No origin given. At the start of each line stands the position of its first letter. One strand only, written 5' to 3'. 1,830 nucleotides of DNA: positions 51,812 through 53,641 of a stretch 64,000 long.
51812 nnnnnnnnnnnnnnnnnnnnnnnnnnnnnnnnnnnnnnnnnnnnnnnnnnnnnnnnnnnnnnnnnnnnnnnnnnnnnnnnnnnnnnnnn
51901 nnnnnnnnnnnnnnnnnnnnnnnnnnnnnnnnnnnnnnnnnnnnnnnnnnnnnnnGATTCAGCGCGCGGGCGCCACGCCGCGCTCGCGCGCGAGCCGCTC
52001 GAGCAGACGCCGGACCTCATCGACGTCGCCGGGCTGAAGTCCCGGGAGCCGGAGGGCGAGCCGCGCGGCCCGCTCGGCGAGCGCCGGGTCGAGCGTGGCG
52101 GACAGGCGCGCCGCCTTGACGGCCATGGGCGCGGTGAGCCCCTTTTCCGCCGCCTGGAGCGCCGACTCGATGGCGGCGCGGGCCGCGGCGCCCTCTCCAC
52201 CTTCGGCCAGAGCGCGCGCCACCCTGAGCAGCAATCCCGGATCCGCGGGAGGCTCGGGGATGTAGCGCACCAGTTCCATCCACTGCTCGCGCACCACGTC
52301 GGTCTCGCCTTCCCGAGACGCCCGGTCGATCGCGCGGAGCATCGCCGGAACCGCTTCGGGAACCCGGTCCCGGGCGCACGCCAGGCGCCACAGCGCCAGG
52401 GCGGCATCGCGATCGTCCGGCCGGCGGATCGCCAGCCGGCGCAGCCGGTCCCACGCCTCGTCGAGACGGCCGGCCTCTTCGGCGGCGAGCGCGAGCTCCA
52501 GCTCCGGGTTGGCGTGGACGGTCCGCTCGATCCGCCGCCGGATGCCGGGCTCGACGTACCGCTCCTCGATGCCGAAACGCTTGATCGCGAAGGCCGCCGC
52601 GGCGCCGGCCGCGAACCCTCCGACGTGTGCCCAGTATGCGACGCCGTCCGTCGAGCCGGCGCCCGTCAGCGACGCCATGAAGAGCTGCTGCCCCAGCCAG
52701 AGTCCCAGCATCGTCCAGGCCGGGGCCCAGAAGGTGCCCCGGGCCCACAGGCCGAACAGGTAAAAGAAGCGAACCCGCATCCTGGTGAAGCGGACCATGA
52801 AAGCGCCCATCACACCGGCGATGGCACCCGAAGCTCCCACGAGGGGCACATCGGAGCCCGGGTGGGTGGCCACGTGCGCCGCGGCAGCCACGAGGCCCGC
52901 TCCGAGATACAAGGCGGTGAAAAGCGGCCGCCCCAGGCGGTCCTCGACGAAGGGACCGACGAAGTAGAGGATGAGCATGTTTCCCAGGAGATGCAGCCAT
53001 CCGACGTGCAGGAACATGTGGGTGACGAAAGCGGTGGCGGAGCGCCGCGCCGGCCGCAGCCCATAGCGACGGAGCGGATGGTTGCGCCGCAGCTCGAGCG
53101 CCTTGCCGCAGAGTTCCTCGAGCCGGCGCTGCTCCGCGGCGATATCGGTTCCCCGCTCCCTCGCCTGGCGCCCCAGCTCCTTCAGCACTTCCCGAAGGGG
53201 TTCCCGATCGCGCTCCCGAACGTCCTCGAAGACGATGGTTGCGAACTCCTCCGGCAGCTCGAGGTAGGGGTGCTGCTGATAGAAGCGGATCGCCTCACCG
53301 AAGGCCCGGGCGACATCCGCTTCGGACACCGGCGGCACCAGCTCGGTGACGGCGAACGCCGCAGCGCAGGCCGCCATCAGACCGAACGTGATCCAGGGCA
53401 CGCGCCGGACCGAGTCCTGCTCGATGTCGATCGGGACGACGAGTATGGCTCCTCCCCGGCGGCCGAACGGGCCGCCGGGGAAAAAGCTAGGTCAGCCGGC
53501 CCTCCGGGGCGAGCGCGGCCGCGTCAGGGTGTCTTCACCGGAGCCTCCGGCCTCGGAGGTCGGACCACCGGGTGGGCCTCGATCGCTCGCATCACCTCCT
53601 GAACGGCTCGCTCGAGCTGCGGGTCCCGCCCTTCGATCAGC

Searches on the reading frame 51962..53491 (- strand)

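Call 36: search_protein_families(library=pfam, proteins=[window:51962-53491:-], max_evalue=0.00001)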
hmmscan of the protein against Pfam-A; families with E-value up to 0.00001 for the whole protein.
window:51962-53491:- (510 aa): 1 family
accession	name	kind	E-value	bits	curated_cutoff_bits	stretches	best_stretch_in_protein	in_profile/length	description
PF01694.28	Rhomboid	-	1.9e-30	106.4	22.6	1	152-304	4-141/143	Rhomboid domain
